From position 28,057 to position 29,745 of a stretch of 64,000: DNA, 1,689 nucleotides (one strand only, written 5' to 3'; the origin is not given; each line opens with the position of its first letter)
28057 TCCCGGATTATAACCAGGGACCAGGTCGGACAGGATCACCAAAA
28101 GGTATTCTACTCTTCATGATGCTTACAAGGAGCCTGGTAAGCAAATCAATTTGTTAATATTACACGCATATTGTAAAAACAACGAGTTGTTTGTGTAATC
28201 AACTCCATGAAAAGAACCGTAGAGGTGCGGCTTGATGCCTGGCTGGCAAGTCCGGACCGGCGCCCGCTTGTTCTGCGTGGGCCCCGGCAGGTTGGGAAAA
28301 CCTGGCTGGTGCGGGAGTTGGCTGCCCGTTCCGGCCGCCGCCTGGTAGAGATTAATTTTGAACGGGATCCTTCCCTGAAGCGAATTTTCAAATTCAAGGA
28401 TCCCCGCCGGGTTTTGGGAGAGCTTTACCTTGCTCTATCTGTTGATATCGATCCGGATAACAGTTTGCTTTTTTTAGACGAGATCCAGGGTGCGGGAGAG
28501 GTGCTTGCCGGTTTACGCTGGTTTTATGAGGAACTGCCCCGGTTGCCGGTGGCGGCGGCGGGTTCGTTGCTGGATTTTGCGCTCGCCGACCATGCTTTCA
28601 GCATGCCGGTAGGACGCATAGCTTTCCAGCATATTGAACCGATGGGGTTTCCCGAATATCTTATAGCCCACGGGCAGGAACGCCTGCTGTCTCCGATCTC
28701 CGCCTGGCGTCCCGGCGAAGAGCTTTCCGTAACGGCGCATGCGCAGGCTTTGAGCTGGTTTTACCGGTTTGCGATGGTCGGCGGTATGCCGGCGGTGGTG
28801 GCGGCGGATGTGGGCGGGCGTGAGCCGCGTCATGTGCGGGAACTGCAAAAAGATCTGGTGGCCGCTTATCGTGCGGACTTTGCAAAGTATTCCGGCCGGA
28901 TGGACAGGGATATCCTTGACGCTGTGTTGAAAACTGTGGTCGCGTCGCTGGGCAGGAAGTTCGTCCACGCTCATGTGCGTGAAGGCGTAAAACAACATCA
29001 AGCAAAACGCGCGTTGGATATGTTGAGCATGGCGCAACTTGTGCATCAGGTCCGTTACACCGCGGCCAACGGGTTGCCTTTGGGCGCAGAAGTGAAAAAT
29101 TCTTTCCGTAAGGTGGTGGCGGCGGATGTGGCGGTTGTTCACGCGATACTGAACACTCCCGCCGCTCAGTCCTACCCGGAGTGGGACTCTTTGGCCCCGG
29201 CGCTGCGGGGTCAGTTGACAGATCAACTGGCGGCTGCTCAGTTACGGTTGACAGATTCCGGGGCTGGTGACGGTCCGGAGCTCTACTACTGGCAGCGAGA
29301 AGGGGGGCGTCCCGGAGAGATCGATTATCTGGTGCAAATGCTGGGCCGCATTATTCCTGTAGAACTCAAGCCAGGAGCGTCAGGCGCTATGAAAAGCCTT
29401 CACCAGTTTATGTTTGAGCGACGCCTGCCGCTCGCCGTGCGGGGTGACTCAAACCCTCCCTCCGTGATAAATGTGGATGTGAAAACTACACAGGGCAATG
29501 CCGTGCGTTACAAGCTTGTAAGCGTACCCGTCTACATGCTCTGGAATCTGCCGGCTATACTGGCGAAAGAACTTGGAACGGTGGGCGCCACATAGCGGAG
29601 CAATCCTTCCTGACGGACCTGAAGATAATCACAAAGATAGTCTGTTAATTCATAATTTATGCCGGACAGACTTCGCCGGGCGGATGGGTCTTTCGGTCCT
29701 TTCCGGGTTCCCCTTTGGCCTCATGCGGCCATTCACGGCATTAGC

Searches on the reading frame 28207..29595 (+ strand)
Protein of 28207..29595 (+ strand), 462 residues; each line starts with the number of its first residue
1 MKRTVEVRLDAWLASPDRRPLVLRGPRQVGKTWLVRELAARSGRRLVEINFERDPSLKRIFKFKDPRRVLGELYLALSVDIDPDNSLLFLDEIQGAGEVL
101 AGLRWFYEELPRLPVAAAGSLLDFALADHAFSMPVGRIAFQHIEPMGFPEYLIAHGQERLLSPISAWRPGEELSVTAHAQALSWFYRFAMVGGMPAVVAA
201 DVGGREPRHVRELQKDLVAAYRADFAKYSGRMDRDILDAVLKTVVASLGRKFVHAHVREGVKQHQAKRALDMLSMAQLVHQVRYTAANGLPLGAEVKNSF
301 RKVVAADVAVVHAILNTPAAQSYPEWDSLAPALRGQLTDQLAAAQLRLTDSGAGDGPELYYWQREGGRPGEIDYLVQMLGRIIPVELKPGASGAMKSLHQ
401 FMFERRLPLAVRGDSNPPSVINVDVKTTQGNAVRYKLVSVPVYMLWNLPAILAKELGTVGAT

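Call 4: search_protein_families(library=pfam, proteins=[window:28207-29595:+])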
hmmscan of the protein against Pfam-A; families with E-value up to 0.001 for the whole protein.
window:28207-29595:+ (462 aa): 2 families
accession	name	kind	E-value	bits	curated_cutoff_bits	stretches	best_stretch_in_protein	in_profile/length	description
PF13635.12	DUF4143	-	9.4e-20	71.4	28.1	1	223-388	2-158/160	Domain of unknown function (DUF4143)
PF13173.12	AAA_14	-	2.5e-18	66.8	27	1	18-152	2-129/129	AAA domain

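Call 10: find_encoding_contigs(protein=window:28207-29595:+, flank=10000, max_places=10)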
Protein window:28207-29595:+ (462 aa): 3 contigs read that carry it; 2 places shown.
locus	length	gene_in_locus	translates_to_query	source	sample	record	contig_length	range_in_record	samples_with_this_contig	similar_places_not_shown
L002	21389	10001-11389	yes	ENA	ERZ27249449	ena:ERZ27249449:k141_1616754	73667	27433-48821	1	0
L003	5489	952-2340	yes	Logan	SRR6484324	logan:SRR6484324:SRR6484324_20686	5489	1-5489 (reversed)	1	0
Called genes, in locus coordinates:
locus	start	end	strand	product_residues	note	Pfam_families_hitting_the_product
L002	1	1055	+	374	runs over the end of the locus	PF13439:Glyco_transf_4, PF13477:Glyco_trans_4_2, PF20706:GT4-conflict (faint), PF13579:Glyco_trans_4_4, PF00534:Glycos_transf_1, PF13692:Glyco_trans_1_4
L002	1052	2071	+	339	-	PF00535:Glycos_transf_2, PF13641:Glyco_tranf_2_3, PF13632:Glyco_trans_2_3 (weak)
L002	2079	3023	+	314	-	PF00535:Glycos_transf_2, PF10111:Glyco_tranf_2_2, PF13641:Glyco_tranf_2_3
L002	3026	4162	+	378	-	PF13439:Glyco_transf_4, PF13579:Glyco_trans_4_4 (weak), PF00534:Glycos_transf_1, PF13692:Glyco_trans_1_4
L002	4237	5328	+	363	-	PF00535:Glycos_transf_2, PF13641:Glyco_tranf_2_3, PF13632:Glyco_trans_2_3 (weak)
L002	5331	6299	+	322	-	PF00106:adh_short, PF01073:3Beta_HSD, PF01370:Epimerase, PF02719:Polysacc_synt_2, PF04321:RmlD_sub_bind, PF05368:NmrA, PF07993:NAD_binding_4, PF13460:NAD_binding_10, +1 more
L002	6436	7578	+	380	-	PF00155:Aminotran_1_2 (weak), PF01041:DegT_DnrJ_EryC1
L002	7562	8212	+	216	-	PF02397:Bac_transf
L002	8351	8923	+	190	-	-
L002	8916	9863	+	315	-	PF08843:AbiEii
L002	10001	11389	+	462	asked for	PF13173:AAA_14, PF13635:DUF4143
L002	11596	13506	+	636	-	PF13727:CoA_binding_3, PF17836:PglD_N (weak), PF22674:C2185-like_N (weak), PF00106:adh_short (weak), PF01370:Epimerase, PF02719:Polysacc_synt_2, PF04321:RmlD_sub_bind, PF16363:GDP_Man_Dehyd, +2 more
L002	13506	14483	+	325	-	PF01073:3Beta_HSD, PF01370:Epimerase, PF02719:Polysacc_synt_2, PF04321:RmlD_sub_bind, PF05368:NmrA (faint), PF16363:GDP_Man_Dehyd, PF07993:NAD_binding_4 (weak)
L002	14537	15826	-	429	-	PF03721:UDPG_MGDP_dh_N, PF00984:UDPG_MGDP_dh, PF03720:UDPG_MGDP_dh_C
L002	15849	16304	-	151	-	PF00027:cNMP_binding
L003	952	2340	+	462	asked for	PF13173:AAA_14, PF13635:DUF4143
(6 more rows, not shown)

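Call 21: find_homologous_proteins(query=window:28207-29595:+, max_evalue=1e-20)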
Query window:28207-29595:+ (462 aa): 3563 proteins with E <= 1e-20 among 8000 candidates; the best 120 are listed.
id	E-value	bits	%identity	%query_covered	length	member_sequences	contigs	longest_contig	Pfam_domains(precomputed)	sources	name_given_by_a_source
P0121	0.0e+0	1031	100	100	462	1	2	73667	PF13173.13,PF13635.13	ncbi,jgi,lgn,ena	ncbi:MAG: AAA family ATPase [Elusimicrobiales bacterium]|jgi:hypothetical protein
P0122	2.4e-269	912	88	98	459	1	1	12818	PF13173.13,PF13635.13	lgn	-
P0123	9.0e-264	893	86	98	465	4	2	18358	PF13173.13,PF13635.13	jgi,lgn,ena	-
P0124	9.2e-262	887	87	98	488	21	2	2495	PF13173.13,PF13635.13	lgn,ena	-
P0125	1.1e-260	883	86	98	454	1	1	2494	PF13173.13,PF13635.13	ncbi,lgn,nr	ncbi:MAG: AAA family ATPase [Elusimicrobia bacterium]|nr:AAA family ATPase [Elusimicrobiota bacteriu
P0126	5.1e-249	845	89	91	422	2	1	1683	PF13173.13,PF13635.13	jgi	-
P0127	9.8e-245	830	81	98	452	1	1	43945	PF13173.13,PF13635.13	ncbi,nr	ncbi:MAG: ATP-binding protein [Elusimicrobia bacterium]|nr:ATP-binding protein [Elusimicrobiota bact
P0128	2.4e-241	819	79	99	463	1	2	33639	PF13173.13,PF13635.13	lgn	-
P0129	8.6e-241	818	80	99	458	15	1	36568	PF13173.13,PF13635.13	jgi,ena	jgi:hypothetical protein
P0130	8.9e-241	817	80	98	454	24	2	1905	PF13173.13,PF13635.13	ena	-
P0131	1.1e-240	817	80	98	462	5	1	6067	PF13173.13,PF13635.13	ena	-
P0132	1.8e-240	816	78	98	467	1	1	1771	PF13173.13,PF13635.13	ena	-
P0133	5.5e-240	815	79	98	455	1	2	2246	PF13173.13,PF13635.13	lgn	-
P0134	2.4e-239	813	80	98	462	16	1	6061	PF13173.13,PF13635.13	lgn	-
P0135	4.2e-227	772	77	98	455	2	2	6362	PF13173.13,PF13635.13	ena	-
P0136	5.2e-227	772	80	92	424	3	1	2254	PF13173.13,PF13635.13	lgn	-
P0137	3.9e-225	766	80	92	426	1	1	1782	PF13173.13,PF13635.13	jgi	jgi:predicted AAA+ superfamily ATPase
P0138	2.4e-222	757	73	98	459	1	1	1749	PF13173.13,PF13635.13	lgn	-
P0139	1.4e-219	748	73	99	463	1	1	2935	PF13173.13,PF13635.13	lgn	-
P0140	2.3e-216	737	72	98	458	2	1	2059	PF13173.13,PF13635.13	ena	-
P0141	5.5e-216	736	72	98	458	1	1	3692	PF13173.13,PF13635.13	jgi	jgi:predicted AAA+ superfamily ATPase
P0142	1.4e-213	728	70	100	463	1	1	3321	PF13173.13,PF13635.13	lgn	-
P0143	1.2e-212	725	75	94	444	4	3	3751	PF13173.13,PF13635.13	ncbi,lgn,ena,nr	ncbi:MAG: hypothetical protein FD189_2562 [Elusimicrobia bacterium]|nr:MAG: hypothetical protein FD1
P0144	1.4e-209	715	70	98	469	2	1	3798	PF13173.13,PF13635.13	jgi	jgi:predicted AAA+ superfamily ATPase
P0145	6.2e-209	712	74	93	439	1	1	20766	PF13173.13,PF13635.13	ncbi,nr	ncbi:MAG: ATP-binding protein [Planctomycetes bacterium]|nr:ATP-binding protein [Planctomycetota bac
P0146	8.9e-209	712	69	98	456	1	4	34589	PF13173.13,PF13635.13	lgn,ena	-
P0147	4.6e-207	706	69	98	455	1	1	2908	PF13173.13,PF13635.13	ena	-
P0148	6.0e-207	706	69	98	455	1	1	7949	PF13173.13,PF13635.13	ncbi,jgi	ncbi:MAG: hypothetical protein RLZZ127_647 [Planctomycetota bacterium]|jgi:predicted AAA+ superfamil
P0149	8.8e-206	702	69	100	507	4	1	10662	PF13173.13,PF13635.13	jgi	jgi:hypothetical protein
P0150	2.5e-205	701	68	99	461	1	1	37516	PF13173.13,PF13635.13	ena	-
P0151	7.7e-203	692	73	92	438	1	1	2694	PF13173.13,PF13635.13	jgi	jgi:hypothetical protein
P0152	9.6e-203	692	69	98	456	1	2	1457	PF13173.13,PF13635.13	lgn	-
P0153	2.0e-200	684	68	98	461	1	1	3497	PF13173.13,PF13635.13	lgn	-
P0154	2.1e-200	684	67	98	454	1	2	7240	PF13173.13,PF13635.13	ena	-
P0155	6.7e-200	683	67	98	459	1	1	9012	PF13173.13,PF13635.13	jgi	jgi:hypothetical protein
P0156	3.1e-199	681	67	99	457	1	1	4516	PF13173.13,PF13635.13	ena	-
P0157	3.5e-199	680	65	99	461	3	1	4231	PF13173.13,PF13635.13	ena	-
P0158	7.5e-199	679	65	98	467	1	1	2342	PF13173.13,PF13635.13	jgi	jgi:predicted AAA+ superfamily ATPase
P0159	7.7e-199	679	66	99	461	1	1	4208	PF13173.13,PF13635.13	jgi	jgi:predicted AAA+ superfamily ATPase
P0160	5.2e-198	676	66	98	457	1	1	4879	PF13173.13,PF13635.13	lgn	-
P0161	6.7e-198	676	65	100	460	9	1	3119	PF13173.13,PF13635.13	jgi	-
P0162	9.5e-198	676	67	97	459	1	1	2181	PF13173.13,PF13635.13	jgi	-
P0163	9.9e-198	676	66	98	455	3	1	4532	PF13173.13,PF13635.13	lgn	-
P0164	1.6e-197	675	66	99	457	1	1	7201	PF13173.13,PF13635.13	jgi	jgi:uncharacterized protein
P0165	1.4e-196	672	66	98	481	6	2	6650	PF13173.13,PF13635.13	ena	-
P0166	1.9e-196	671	67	97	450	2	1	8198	PF13173.13,PF13635.13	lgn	-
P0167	2.0e-196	671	66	98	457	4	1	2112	PF13173.13,PF13635.13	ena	-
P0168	2.9e-196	671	68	98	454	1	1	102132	PF13173.13,PF13635.13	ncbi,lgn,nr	ncbi:MAG: ATP-binding protein [Deltaproteobacteria bacterium]|nr:ATP-binding protein [Deltaproteobac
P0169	1.0e-195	669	65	99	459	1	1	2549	PF13173.13,PF13635.13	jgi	jgi:uncharacterized protein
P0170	1.7e-195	668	66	98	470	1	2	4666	PF13173.13,PF13635.13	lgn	-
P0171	3.5e-195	667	64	99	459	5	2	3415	PF13173.13,PF13635.13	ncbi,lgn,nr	ncbi:MAG: AAA family ATPase [Acidobacteriota bacterium]|nr:AAA family ATPase [Acidobacteriota bacter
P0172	5.0e-195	667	67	96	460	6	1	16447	PF13173.13,PF13635.13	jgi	jgi:predicted AAA+ superfamily ATPase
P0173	5.5e-195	667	64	99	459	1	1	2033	PF13173.13,PF13635.13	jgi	jgi:predicted AAA+ superfamily ATPase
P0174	7.0e-195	666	65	98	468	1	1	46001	PF13173.13,PF13635.13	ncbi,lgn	-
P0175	9.2e-195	666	67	98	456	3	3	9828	PF13173.13,PF13635.13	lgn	-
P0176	2.0e-194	665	65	99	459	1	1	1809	PF13173.13,PF13635.13,PF00004.36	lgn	-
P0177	4.7e-194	663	65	94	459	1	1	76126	PF13173.13,PF13635.13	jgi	jgi:predicted AAA+ superfamily ATPase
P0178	4.8e-194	663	66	98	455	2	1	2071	PF13173.13,PF13635.13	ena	-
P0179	8.1e-194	663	64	98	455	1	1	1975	PF13173.13,PF13635.13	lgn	-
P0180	8.5e-194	663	64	98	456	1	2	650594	PF13173.13,PF13635.13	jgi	jgi:uncharacterized protein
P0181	1.3e-193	662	66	95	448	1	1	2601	PF13173.13,PF13635.13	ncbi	-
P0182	1.4e-193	662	65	98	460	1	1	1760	PF13173.13,PF13635.13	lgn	-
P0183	1.5e-193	662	66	95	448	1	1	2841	PF13173.13,PF13635.13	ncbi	-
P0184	7.6e-193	659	65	99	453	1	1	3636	PF13173.13,PF13635.13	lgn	-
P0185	2.2e-192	658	66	98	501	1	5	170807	PF13173.13,PF13635.13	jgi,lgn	jgi:hypothetical protein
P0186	8.0e-192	656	66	98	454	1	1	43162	PF13173.13,PF13635.13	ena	-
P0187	1.3e-191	655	69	92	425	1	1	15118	PF13173.13,PF13635.13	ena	-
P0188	2.8e-191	654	67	97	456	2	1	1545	PF13173.13,PF13635.13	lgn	-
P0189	4.6e-191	654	63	98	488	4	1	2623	PF13173.13,PF13635.13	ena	-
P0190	4.9e-191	653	65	97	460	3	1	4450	PF13173.13,PF13635.13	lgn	-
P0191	6.0e-191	653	64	99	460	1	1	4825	PF13173.13,PF13635.13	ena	-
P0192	1.1e-190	652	65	97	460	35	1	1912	PF13173.13,PF13635.13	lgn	-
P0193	1.1e-190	652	68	93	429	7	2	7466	PF13173.13,PF13635.13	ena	-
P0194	1.4e-190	652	66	94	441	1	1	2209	PF13173.13,PF13635.13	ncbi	-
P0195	2.0e-190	652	64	99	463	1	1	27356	PF13173.13,PF13635.13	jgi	jgi:uncharacterized protein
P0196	2.2e-190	651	65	98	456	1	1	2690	PF13173.13,PF13635.13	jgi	jgi:predicted AAA+ superfamily ATPase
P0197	4.6e-190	650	65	98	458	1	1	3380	PF13173.13,PF13635.13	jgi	jgi:predicted AAA+ superfamily ATPase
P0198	1.4e-189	649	64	98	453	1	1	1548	PF13173.13,PF13635.13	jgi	jgi:predicted AAA+ superfamily ATPase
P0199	4.1e-189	647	66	96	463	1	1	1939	PF13173.13,PF13635.13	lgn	-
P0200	4.2e-189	647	64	97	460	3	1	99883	PF13173.13,PF13635.13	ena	-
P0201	5.9e-189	647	64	98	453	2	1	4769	PF13173.13,PF13635.13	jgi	jgi:predicted AAA+ superfamily ATPase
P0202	8.2e-189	646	64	97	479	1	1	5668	PF13173.13,PF13635.13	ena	-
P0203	8.3e-188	643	66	97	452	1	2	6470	PF13173.13,PF13635.13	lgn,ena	-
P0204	1.2e-187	642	66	97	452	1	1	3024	PF13173.13,PF13635.13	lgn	-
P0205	3.0e-187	641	63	97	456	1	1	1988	PF13173.13,PF13635.13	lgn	-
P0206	3.5e-187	641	63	98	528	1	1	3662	PF13173.13,PF13635.13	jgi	jgi:hypothetical protein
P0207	3.5e-187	641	65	97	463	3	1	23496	PF13173.13,PF13635.13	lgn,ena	-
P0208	4.4e-187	640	66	97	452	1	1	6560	PF13173.13,PF13635.13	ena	-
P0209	4.8e-187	640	66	97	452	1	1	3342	PF13173.13,PF13635.13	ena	-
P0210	5.3e-187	640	66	96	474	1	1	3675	PF13173.13,PF13635.13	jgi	jgi:uncharacterized protein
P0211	8.3e-187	640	66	96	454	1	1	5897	PF13173.13,PF13635.13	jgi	jgi:predicted AAA+ superfamily ATPase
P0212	1.0e-186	639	63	98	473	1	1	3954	PF13173.13,PF13635.13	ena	-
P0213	1.4e-186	639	63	97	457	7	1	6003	PF13173.13,PF13635.13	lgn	-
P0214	1.5e-186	639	65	97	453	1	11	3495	PF13173.13,PF13635.13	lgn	-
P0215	1.6e-186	639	66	97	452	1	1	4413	PF13173.13,PF13635.13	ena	-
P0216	2.2e-186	638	64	98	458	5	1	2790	PF13173.13,PF13635.13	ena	-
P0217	2.7e-186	638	64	94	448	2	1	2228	PF13173.13,PF13635.13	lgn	-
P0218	2.8e-186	638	63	100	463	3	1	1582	PF13173.13,PF13635.13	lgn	-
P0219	3.4e-186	638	62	96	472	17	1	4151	PF13173.13,PF13635.13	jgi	jgi:predicted AAA+ superfamily ATPase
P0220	3.9e-186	637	63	98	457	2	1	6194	PF13173.13,PF13635.13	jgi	jgi:hypothetical protein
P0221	3.9e-186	637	62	98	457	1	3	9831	PF13173.13,PF13635.13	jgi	jgi:predicted AAA+ superfamily ATPase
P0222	4.9e-186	637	64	97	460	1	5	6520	PF13173.13,PF13635.13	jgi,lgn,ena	-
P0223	6.8e-186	637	61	98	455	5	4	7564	PF13173.13,PF13635.13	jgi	-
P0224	7.3e-186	636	66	97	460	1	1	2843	PF13173.13,PF13635.13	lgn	-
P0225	8.6e-186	636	64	97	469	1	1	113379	PF13173.13,PF13635.13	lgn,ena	-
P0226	9.9e-186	636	61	99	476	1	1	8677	PF13173.13,PF13635.13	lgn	-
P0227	2.0e-185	635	68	91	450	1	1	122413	PF13173.13,PF13635.13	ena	-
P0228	2.2e-185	635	65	97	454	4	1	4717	PF13173.13,PF13635.13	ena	-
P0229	3.0e-185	634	64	97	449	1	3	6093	PF13173.13,PF13635.13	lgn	-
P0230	4.6e-185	634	63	94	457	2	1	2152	PF13173.13,PF13635.13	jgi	-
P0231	8.8e-185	633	63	97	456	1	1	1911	PF13173.13,PF13635.13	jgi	-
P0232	8.9e-185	633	66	93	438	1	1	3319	PF13173.13,PF13635.13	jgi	jgi:hypothetical protein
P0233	1.2e-184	633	64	97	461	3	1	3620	PF13173.13,PF13635.13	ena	-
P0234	1.4e-184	632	64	95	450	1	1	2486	PF13173.13,PF13635.13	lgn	-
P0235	1.9e-184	632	62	98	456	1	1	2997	PF13173.13,PF13635.13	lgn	-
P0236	3.1e-184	631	61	98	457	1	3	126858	PF13173.13,PF13635.13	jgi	jgi:uncharacterized protein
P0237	5.2e-184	630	63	94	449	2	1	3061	PF13173.13,PF13635.13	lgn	-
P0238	6.1e-184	630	63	98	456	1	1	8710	PF13173.13,PF13635.13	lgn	-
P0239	6.2e-184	630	63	97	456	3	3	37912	PF13173.13,PF13635.13,PF13191.13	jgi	jgi:uncharacterized protein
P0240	6.4e-184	630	63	96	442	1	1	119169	PF13173.13,PF13635.13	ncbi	ncbi:MAG: ATP-binding protein [Planctomycetota bacterium]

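Call 22: search_protein_families(library=padloc, proteins=[window:28207-29595:+], max_evalue=0.01)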
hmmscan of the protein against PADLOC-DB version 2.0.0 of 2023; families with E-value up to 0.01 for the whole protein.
window:28207-29595:+ (462 aa): 7 families
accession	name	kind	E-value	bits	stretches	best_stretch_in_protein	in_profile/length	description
PDLC04788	PDC-S01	-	2.4e-118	393.9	1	1-454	1-443/448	-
PDLC04786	PDC-S01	-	2.8e-101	337.4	1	1-448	3-432/439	-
PDLC04792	PDC-S01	-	3.3e-61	205.2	1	1-406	2-402/452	-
PDLC04790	PDC-S01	-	1.1e-17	61.9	1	3-403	14-381/422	-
PDLC04789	PDC-S01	-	1.7e-14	51.7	1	3-401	4-352/375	-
PDLC04787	PDC-S01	-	4.1e-12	43.7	1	21-316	30-305/412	-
PDLC04791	PDC-S01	-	7.9e-09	32.7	2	295-402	267-364/395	-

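Call 24: find_encoding_contigs(protein=P0122, flank=8000, max_places=4)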
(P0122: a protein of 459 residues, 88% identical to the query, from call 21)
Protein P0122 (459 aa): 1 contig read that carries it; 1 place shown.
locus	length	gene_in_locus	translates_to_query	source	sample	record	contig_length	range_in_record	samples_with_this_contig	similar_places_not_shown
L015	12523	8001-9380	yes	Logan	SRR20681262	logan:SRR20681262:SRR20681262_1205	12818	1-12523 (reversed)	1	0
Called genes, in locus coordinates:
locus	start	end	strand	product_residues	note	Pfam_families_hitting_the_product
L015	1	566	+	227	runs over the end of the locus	-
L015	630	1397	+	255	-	PF02517:Rce1-like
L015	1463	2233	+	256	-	PF00005:ABC_tran, PF13304:AAA_21 (weak)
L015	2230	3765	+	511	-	-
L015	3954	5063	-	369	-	PF07661:MORN_2 (faint)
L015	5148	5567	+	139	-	PF02082:Rrf2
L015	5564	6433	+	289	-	PF00037:Fer4 (faint), PF12837:Fer4_6 (weak), PF12838:Fer4_7 (faint), PF13187:Fer4_9 (faint), PF13237:Fer4_10 (weak), PF14697:Fer4_21 (weak), PF27217:AF_0155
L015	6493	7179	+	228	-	-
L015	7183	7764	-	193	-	-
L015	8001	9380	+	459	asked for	PF13173:AAA_14, PF13635:DUF4143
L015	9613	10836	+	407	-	PF00155:Aminotran_1_2, PF01041:DegT_DnrJ_EryC1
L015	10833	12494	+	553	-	PF01293:PEPCK_ATP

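Call 25: find_encoding_contigs(protein=P0123, flank=8000, max_places=4)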
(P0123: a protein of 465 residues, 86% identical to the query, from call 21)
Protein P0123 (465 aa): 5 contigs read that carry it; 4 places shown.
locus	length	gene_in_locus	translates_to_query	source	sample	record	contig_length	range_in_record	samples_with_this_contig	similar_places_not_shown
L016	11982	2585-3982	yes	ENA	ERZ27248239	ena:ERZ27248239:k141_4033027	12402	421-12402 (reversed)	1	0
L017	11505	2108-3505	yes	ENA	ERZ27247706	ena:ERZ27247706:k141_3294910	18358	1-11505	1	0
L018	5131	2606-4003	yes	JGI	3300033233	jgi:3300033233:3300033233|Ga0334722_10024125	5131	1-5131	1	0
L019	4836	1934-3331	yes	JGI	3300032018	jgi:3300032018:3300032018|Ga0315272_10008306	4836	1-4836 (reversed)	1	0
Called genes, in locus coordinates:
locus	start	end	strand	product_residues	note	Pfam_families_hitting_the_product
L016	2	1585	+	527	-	?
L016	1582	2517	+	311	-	PF01370:Epimerase, PF04321:RmlD_sub_bind, PF16363:GDP_Man_Dehyd (weak)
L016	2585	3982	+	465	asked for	PF13173:AAA_14, PF13635:DUF4143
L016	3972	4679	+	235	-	PF00072:Response_reg, PF00486:Trans_reg_C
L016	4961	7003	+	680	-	PF07484:Collar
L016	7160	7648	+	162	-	-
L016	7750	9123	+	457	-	PF01637:ATPase_2, PF13173:AAA_14, PF09339:HTH_IclR (faint), PF03008:DUF234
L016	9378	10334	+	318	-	PF00535:Glycos_transf_2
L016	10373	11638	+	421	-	PF09594:GT87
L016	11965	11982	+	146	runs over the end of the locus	?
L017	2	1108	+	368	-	?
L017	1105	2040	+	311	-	PF01370:Epimerase, PF04321:RmlD_sub_bind, PF16363:GDP_Man_Dehyd (weak)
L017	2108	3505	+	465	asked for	PF13173:AAA_14, PF13635:DUF4143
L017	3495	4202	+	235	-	PF00072:Response_reg, PF00486:Trans_reg_C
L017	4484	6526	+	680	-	PF07484:Collar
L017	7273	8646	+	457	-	PF01637:ATPase_2, PF13173:AAA_14, PF09339:HTH_IclR (faint), PF03008:DUF234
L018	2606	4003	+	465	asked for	PF13173:AAA_14, PF13635:DUF4143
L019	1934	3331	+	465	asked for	PF13173:AAA_14, PF13635:DUF4143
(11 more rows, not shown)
